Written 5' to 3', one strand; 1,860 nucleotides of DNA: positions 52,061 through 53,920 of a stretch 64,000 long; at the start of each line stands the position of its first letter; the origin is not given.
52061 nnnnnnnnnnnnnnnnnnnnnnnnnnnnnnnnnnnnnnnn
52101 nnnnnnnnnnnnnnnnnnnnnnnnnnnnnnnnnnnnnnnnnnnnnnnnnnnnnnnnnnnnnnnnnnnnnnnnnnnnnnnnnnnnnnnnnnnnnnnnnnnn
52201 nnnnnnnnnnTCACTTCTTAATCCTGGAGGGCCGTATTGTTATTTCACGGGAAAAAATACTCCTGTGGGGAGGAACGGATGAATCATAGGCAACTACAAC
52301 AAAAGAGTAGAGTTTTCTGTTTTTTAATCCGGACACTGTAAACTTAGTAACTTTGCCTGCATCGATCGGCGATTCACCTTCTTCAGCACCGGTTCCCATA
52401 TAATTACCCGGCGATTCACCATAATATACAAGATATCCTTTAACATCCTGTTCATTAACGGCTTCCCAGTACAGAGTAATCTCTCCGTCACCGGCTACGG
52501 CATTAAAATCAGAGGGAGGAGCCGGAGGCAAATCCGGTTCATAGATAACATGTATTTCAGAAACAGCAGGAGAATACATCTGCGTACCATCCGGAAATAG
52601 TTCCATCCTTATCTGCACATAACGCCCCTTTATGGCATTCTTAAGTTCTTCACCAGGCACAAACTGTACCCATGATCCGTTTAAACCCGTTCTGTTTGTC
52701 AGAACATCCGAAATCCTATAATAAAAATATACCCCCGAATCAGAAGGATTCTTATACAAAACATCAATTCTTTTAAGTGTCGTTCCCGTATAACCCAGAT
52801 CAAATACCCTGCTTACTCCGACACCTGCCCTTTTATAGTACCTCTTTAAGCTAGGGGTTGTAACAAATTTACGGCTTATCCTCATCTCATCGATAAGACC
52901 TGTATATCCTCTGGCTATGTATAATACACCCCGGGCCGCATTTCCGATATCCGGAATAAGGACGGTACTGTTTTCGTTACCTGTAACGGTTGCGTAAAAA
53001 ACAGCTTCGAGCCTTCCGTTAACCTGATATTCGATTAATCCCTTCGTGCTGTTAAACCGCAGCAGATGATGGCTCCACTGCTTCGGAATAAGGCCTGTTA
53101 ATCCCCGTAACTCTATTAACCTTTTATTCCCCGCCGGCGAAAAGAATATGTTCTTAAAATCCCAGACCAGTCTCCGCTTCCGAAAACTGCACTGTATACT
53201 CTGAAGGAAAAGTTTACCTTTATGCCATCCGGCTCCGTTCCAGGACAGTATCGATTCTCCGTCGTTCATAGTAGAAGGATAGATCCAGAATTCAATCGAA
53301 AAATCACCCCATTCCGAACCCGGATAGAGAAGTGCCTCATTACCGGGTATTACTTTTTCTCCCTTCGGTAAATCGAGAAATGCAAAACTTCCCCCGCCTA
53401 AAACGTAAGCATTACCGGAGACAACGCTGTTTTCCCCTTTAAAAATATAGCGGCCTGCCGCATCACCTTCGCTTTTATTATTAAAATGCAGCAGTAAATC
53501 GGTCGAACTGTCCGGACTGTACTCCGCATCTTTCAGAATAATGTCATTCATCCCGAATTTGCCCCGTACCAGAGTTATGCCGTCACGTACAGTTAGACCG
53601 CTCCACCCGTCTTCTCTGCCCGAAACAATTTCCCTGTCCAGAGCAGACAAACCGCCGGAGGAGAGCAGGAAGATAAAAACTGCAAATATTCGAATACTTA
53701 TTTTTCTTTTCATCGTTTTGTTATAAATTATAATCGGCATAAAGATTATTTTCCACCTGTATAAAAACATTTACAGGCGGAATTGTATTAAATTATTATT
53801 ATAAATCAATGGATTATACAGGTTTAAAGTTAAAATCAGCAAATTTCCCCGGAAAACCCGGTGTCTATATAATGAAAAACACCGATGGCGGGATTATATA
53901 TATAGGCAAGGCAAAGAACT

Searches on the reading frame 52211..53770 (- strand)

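Call 50: search_protein_families(library=pfam, proteins=[window:52211-53770:-], max_evalue=0.00001)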
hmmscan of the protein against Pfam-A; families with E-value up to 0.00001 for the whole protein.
window:52211-53770:- (519 aa): 1 family
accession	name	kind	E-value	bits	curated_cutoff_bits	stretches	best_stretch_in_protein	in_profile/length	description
PF13385.13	Laminin_G_3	-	5e-08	33.7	27.6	1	155-303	17-145/151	Concanavalin A-like lectin/glucanases superfamily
